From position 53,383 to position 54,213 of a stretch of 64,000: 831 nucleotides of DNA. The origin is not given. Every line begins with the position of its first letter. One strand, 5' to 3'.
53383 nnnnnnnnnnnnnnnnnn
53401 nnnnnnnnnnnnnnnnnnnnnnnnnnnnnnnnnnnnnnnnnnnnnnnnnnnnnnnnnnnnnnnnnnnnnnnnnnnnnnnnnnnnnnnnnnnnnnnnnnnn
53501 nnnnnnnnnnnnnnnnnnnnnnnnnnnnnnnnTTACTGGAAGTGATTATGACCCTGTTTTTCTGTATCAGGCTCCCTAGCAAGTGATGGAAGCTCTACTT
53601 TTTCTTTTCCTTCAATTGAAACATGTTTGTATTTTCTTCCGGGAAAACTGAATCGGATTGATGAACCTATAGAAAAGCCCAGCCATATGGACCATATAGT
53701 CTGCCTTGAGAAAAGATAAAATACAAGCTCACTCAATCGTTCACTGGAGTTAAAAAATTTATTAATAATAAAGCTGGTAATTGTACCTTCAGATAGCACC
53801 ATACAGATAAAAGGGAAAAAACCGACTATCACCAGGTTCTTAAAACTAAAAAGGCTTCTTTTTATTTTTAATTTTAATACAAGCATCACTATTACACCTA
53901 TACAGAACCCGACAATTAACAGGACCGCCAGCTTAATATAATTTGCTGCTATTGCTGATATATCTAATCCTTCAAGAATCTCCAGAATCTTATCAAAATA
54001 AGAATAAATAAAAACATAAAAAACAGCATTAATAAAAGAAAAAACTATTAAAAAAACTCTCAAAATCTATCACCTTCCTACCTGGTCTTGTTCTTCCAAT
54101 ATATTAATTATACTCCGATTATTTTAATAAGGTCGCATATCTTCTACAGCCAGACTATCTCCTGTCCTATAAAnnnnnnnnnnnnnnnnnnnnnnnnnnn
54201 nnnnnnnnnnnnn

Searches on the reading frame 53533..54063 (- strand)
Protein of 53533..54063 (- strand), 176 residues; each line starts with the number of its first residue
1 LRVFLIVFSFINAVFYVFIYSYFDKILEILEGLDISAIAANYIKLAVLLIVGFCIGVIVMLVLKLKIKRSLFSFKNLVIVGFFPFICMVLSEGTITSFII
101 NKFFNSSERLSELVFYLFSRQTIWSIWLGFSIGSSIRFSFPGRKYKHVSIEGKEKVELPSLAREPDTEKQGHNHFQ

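Call 7: search_protein_families(library=pfam, proteins=[window:53533-54063:-], max_evalue=0.001)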
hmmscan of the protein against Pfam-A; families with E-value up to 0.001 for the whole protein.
window:53533-54063:- (176 aa): 0 families

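Call 19: search_protein_families(library=pfam, proteins=[window:53533-54063:-], max_evalue=5)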
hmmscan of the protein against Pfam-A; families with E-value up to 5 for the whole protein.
window:53533-54063:- (176 aa): 2 families
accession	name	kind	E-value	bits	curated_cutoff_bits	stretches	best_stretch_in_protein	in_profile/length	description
PF06305.16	LapA_dom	-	2.5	8.5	28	1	45-71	23-49/64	Lipopolysaccharide assembly protein A domain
PF01312.24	Bac_export_2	-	5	6.7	24.4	1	6-71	139-203/335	FlhB HrpN YscU SpaS Family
